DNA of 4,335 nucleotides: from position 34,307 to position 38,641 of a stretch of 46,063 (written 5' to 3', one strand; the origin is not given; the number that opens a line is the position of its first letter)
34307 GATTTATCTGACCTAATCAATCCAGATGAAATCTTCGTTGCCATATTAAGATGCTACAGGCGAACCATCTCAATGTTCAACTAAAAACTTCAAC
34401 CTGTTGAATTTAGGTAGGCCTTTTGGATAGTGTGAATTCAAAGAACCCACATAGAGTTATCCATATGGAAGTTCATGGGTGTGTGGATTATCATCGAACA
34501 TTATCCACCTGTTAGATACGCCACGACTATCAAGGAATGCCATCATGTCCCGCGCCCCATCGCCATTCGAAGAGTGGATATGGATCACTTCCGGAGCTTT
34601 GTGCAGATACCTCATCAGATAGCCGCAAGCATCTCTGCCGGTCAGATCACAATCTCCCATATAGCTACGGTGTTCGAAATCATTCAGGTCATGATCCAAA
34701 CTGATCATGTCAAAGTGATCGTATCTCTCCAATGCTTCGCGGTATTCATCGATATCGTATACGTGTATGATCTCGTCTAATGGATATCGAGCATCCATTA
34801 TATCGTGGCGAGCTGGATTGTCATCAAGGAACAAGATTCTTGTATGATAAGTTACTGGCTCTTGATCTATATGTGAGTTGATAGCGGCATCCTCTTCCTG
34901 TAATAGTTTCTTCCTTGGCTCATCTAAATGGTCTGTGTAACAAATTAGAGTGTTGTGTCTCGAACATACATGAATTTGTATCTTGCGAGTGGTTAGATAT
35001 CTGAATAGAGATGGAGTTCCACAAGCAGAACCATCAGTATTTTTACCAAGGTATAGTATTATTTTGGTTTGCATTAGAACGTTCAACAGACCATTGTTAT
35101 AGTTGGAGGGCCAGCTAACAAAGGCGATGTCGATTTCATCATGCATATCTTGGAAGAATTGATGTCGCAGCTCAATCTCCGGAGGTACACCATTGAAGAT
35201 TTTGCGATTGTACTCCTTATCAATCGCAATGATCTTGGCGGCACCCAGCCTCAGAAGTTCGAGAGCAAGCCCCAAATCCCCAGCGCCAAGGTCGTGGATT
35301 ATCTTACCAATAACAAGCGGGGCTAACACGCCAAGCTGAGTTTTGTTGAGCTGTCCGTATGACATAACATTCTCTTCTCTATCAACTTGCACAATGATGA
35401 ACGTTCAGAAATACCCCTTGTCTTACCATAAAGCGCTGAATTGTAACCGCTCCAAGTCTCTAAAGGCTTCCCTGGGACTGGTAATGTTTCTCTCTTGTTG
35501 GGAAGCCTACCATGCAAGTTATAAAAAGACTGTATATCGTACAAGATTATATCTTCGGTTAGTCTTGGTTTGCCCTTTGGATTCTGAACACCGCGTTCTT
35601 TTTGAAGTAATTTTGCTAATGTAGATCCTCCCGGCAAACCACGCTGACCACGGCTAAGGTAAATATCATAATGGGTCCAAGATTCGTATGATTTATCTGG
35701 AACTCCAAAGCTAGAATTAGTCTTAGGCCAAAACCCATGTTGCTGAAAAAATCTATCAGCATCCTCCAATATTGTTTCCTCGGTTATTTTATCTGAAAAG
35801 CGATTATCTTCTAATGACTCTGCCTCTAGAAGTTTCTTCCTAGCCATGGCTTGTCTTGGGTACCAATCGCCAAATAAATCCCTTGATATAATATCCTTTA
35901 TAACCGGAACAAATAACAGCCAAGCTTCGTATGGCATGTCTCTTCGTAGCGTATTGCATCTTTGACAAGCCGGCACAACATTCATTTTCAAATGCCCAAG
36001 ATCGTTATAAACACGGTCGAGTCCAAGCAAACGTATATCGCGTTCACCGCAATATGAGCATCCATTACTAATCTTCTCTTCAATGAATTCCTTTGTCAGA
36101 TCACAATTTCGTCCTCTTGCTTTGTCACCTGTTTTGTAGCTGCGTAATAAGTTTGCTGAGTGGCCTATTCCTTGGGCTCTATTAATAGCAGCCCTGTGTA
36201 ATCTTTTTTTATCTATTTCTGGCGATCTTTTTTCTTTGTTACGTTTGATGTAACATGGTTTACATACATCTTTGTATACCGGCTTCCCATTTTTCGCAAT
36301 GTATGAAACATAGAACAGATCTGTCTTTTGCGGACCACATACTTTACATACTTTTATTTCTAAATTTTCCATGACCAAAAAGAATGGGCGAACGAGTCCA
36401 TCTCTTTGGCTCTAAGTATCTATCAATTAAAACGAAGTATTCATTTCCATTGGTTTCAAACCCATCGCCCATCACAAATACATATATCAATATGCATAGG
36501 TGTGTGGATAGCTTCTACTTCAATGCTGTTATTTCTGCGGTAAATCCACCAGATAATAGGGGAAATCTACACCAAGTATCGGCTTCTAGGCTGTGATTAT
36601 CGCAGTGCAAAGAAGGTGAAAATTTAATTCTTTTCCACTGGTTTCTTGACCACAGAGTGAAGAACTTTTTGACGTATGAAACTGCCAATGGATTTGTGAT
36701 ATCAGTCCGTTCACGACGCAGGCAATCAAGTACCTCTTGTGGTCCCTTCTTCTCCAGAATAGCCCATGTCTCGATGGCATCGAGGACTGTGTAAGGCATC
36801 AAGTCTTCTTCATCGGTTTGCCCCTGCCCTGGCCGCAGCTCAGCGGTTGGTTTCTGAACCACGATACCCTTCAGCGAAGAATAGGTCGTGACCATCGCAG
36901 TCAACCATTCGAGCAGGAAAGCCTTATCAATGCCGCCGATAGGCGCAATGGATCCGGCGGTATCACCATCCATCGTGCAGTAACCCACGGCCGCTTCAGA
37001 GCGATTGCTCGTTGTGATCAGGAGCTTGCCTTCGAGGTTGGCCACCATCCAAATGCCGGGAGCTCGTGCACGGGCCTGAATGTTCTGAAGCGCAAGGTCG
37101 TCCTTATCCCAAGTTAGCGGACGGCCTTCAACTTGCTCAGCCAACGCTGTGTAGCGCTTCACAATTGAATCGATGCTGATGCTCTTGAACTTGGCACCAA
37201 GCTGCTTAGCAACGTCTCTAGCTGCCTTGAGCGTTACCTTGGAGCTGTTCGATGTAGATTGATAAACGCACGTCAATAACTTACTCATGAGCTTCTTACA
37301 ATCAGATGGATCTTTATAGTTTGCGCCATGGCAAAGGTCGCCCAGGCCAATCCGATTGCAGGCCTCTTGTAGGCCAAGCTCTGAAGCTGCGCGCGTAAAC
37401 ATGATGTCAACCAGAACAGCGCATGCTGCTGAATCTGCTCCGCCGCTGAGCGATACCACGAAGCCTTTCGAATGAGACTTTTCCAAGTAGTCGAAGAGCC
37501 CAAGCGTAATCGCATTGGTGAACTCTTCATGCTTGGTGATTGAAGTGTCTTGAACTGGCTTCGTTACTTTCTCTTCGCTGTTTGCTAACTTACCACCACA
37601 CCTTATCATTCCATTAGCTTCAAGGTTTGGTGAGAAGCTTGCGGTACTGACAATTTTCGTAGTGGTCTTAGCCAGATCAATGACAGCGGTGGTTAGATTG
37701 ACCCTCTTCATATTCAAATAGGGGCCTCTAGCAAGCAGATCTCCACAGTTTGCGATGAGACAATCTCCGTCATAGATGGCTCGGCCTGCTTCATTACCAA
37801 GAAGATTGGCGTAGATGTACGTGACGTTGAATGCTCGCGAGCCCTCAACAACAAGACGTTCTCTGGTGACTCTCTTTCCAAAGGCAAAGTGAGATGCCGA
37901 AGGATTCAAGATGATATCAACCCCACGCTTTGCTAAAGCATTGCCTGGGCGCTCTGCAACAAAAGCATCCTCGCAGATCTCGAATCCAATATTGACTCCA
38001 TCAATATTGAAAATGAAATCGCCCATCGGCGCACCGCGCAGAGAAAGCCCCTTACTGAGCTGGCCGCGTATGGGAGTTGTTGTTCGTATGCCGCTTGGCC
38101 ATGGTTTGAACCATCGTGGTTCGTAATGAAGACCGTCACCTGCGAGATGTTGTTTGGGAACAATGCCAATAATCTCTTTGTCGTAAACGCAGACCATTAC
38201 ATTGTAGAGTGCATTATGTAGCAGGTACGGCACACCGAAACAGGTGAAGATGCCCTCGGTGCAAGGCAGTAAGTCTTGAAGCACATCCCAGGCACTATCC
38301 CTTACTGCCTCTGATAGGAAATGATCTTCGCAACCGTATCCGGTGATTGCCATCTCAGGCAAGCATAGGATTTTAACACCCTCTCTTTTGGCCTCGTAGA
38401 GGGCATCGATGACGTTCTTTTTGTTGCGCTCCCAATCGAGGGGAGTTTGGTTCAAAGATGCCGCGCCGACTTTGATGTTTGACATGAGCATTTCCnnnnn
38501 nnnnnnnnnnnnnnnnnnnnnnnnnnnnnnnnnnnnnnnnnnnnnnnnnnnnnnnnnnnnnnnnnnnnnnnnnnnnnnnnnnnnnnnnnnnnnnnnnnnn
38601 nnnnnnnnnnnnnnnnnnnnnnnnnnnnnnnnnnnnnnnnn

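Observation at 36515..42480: Phage-borne NAD+ salvage set: NadE (Gln-dependent) + PncB/NAMPT-family PRTase + nicotinamidase-like hydrolase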

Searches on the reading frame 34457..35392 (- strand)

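Call 3: search_protein_families(library=pfam, proteins=[window:34457-35392:-], max_evalue=0.01)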
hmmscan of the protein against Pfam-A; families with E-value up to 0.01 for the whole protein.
window:34457-35392:- (311 aa): 1 family
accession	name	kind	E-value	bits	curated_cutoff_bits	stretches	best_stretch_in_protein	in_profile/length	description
PF20274.4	cREC_REC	-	1.1e-10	42.5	27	1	186-288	2-87/88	Cyclic-phosphate processing Receiver domain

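Call 4: search_protein_families(library=ncbifam, proteins=[window:34457-35392:-], max_evalue=0.01)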
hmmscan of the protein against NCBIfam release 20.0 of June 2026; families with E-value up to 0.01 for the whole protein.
window:34457-35392:- (311 aa): 0 families

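Call 7: search_protein_families(library=phrogs, proteins=[window:34457-35392:-], max_evalue=0.001)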
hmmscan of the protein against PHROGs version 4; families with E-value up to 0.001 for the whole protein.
window:34457-35392:- (311 aa): 1 family
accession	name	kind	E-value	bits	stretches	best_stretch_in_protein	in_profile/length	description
phrog_1479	-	unknown function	2.5e-11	44.9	1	184-291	5-104/124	-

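Call 41: search_protein_families(library=padloc, proteins=[window:34457-35392:-], max_evalue=0.01)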
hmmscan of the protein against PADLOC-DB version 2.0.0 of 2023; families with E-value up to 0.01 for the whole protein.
window:34457-35392:- (311 aa): 0 families

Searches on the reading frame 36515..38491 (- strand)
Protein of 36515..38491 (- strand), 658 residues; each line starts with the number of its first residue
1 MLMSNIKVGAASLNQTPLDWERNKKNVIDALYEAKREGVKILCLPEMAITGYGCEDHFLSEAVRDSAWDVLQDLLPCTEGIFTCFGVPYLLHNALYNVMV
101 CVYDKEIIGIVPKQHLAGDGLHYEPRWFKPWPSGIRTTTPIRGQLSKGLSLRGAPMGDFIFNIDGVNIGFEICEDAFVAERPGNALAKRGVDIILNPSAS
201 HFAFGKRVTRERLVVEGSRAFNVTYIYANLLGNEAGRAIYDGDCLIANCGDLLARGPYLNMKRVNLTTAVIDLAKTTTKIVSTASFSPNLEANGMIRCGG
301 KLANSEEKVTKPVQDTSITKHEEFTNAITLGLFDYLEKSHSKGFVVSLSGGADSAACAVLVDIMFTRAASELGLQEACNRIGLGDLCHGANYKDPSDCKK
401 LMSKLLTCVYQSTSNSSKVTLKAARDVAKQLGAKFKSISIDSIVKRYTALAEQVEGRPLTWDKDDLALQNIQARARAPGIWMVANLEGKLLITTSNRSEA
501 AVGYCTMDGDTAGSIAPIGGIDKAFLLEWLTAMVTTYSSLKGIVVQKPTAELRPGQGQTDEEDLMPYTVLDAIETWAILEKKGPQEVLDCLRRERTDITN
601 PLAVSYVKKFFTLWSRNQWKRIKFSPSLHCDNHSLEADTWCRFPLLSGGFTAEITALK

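Call 3: search_protein_families(library=pfam, proteins=[window:36515-38491:-], max_evalue=0.01)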
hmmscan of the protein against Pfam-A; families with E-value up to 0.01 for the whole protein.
window:36515-38491:- (658 aa): 2 families
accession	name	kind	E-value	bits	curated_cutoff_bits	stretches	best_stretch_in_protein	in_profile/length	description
PF02540.23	NAD_synthase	-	3.6e-36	125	21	1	326-594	3-221/242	NAD synthase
PF00795.27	CN_hydrolase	-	2.4e-17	63.6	23.2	1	7-275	1-250/256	Carbon-nitrogen hydrolase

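Call 4: search_protein_families(library=ncbifam, proteins=[window:36515-38491:-], max_evalue=0.01)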
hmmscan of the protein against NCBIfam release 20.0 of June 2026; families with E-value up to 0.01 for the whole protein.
window:36515-38491:- (658 aa): 9 families
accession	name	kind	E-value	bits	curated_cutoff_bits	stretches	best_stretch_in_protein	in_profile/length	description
NF010588.0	PRK13981.1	equivalog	9.3e-73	245.4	479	2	4-360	3-304/546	NAD+ synthase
NF002730.0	PRK02628.1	equivalog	1.9e-52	178.4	473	2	6-362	13-379/677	NAD(+) synthase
TIGR00552.1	nadE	equivalog_domain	1.4e-32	112.9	63.65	2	405-621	51-238/251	NAD(+) synthase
NF010587.0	PRK13980.1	equivalog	2.1e-30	105.8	255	2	411-592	65-232/267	NAD+ synthase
NF001979.1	PRK00768.1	equivalog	5.5e-14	52.3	250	1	316-564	13-225/266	NAD(+) synthase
NF040852.1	nitrile_Arch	equivalog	8.9e-07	28.3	500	1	156-247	129-213/262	nitrilase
NF002048.0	PRK00876.1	subfamily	5.3e-06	25.5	313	0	324-361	19-57/330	NAD(+) synthase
TIGR03381.1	agmatine_aguB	equivalog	5.9e-06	25.8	410.25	0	10-138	5-138/279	N-carbamoylputrescine amidase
NF033621.1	de_GSH_amidase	exception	0.00012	21.5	355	1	19-116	12-112/260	deaminated glutathione amidase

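Call 7: search_protein_families(library=phrogs, proteins=[window:36515-38491:-], max_evalue=0.001)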
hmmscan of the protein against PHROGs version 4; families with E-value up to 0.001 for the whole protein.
window:36515-38491:- (658 aa): 2 families
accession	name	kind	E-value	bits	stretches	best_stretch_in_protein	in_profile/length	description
phrog_36784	-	other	1e-38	134.2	2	408-588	339-543/594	NAD synthetase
phrog_11189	-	other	2.3e-16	61.1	1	322-573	8-221/256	NAD synthetase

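Call 15: search_solved_structures(query=window:36515-38491:-, max_evalue=0.001, show_alignments=1)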
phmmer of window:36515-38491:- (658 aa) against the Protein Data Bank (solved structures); distinct sequences matched with E-value up to 0.001: 24.
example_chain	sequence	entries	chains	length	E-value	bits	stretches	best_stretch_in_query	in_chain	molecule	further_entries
3ilv_A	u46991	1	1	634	5e-170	569.9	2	314-656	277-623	Glutamine-dependent NAD(+) synthetase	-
6ofb_A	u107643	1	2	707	1.4e-75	257.9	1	6-644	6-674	Glutamine-dependent NAD(+) synthetase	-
4f4h_A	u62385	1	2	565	3.4e-34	121.1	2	417-583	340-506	Glutamine dependent NAD+ synthetase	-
5kha_A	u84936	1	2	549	4.9e-32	114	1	413-587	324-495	Glutamine-dependent NAD+ synthetase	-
3n05_A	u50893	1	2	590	1.7e-29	105.6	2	420-575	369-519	NH(3)-dependent NAD(+) synthetase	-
3dla_A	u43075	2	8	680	1.1e-24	89.8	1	6-272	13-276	Glutamine-dependent NAD(+) synthetase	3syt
6ofc_A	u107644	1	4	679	1.9e-23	85.7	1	6-272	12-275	Glutamine-dependent NAD(+) synthetase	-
3sdb_A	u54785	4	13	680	1.9e-23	85.6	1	6-272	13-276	Glutamine-dependent NAD(+) synthetase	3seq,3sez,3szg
2e18_A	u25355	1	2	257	3.2e-14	55.2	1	422-588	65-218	NH(3)-dependent NAD(+) synthetase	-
3p52_A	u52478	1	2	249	5.2e-11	44.5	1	398-571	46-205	NH(3)-dependent NAD(+) synthetase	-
4xfd_A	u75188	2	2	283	9.1e-10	40.4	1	447-590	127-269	NH(3)-dependent NAD(+) synthetase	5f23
1xng_A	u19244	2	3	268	1.6e-09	39.7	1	470-573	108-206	NH(3)-dependent NAD(+) synthetase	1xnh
2pz8_A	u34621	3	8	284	3.3e-08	35.3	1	446-571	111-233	NH(3)-dependent NAD(+) synthetase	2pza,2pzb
1ee1_A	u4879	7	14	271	3.6e-08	35.1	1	442-564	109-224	NH(3)-DEPENDENT NAD(+) SYNTHETASE | NAD SYNTHETASE | PROTEIN (NAD SYNTHETASE)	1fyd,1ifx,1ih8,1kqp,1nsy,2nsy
5wp0_A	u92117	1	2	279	8.3e-08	34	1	460-567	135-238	NH(3)-dependent NAD(+) synthetase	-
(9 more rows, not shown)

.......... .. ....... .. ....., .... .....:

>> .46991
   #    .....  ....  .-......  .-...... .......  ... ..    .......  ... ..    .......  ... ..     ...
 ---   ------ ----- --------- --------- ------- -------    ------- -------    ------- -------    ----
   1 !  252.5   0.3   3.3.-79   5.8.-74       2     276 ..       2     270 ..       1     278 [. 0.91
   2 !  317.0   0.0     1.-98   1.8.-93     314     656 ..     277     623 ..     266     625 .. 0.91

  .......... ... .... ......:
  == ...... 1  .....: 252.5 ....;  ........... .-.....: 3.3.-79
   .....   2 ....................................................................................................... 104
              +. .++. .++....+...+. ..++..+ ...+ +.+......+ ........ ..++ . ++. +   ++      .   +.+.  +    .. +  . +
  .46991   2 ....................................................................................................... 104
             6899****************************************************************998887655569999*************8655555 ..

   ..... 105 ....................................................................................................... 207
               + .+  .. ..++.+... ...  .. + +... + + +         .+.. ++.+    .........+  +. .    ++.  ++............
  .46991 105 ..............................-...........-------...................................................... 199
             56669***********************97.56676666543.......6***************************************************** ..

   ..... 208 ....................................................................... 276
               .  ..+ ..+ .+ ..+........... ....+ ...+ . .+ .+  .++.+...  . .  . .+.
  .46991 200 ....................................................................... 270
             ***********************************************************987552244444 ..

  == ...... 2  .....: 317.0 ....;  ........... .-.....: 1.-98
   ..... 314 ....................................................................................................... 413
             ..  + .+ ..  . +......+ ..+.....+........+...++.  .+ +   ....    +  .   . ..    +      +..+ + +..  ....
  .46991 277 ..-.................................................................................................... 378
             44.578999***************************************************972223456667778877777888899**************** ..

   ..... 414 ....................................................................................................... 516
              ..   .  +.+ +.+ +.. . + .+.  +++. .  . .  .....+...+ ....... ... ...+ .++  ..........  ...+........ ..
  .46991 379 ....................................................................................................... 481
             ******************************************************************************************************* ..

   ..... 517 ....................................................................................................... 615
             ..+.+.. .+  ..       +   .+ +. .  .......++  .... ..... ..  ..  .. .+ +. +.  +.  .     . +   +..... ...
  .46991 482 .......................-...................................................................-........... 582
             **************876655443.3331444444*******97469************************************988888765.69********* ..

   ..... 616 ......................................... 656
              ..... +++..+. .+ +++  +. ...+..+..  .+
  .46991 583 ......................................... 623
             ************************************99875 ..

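Call 41: search_protein_families(library=padloc, proteins=[window:36515-38491:-], max_evalue=0.01)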
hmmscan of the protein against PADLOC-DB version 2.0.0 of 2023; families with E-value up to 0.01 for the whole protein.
window:36515-38491:- (658 aa): 0 families

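Call 94: search_dna_similar(collection=phages, mode=protein, query=window:36515-38491:-, max_rows=15)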
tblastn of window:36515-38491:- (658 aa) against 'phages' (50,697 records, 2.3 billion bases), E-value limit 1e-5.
Records with a match: 16; places in all: 16; records where one place covers at least 80% of the query: 5.
Best place of each record, by identity: <60% 16.
By first word of the organism name: Bacteriophage 9; Ralstonia 2; Acinetobacter 2; Agrobacterium 2; uncultured 1.
By host as written in the record: - 12; Ralstonia solanacearum 2; Agrobacterium tumefaciens C58 2.
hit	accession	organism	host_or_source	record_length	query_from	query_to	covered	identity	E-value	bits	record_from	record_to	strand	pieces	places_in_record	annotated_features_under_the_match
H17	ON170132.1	Ralstonia phage YO079_2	Ralstonia solanacearum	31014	5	647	98%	25.0%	2e-35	150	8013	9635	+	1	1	record has no annotation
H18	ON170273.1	Ralstonia phage YO163_2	Ralstonia solanacearum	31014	5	647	98%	25.0%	2e-35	150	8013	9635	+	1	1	record has no annotation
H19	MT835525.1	Bacteriophage sp.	human fecal samples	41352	6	621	94%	25.3%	6e-33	142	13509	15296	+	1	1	record has no annotation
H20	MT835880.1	Bacteriophage sp.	human fecal samples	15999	6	621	94%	25.3%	4e-33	142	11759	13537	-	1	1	record has no annotation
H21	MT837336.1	Bacteriophage sp.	human fecal samples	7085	6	621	94%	24.9%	6e-35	148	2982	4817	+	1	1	record has no annotation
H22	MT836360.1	Bacteriophage sp.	human fecal samples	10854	6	509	77%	29.0%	2e-36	152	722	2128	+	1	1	record has no annotation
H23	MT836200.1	Bacteriophage sp.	human fecal samples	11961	6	476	72%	28.8%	2e-28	127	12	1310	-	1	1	record has no annotation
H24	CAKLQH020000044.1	Acinetobacter phage MD-2021a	not known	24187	159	648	74%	24.6%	2e-24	115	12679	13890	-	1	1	nadE: Glutamine-dependent NAD(+) synthetase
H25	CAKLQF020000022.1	Acinetobacter phage MD-2021a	not known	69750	159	648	74%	24.6%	2e-24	115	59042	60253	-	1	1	nadE: Glutamine-dependent NAD(+) synthetase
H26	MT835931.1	Bacteriophage sp.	human fecal samples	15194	6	504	76%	23.9%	5e-18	95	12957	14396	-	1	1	record has no annotation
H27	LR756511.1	uncultured phage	metagenomic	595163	160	651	75%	24.1%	3e-18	96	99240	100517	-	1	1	record has no annotation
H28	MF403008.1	Agrobacterium phage Atu_ph07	Agrobacterium tumefaciens C58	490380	327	647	49%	27.1%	2e-17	93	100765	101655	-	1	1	NAD synthetase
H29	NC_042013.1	Agrobacterium phage Atu_ph07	Agrobacterium tumefaciens C58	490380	327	647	49%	27.1%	2e-17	93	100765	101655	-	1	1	NAD synthetase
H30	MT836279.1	Bacteriophage sp.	human fecal samples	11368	321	593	41%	23.9%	4e-6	56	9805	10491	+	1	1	record has no annotation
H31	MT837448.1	Bacteriophage sp.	human fecal samples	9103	416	645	35%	26.5%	2e-14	84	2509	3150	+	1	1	record has no annotation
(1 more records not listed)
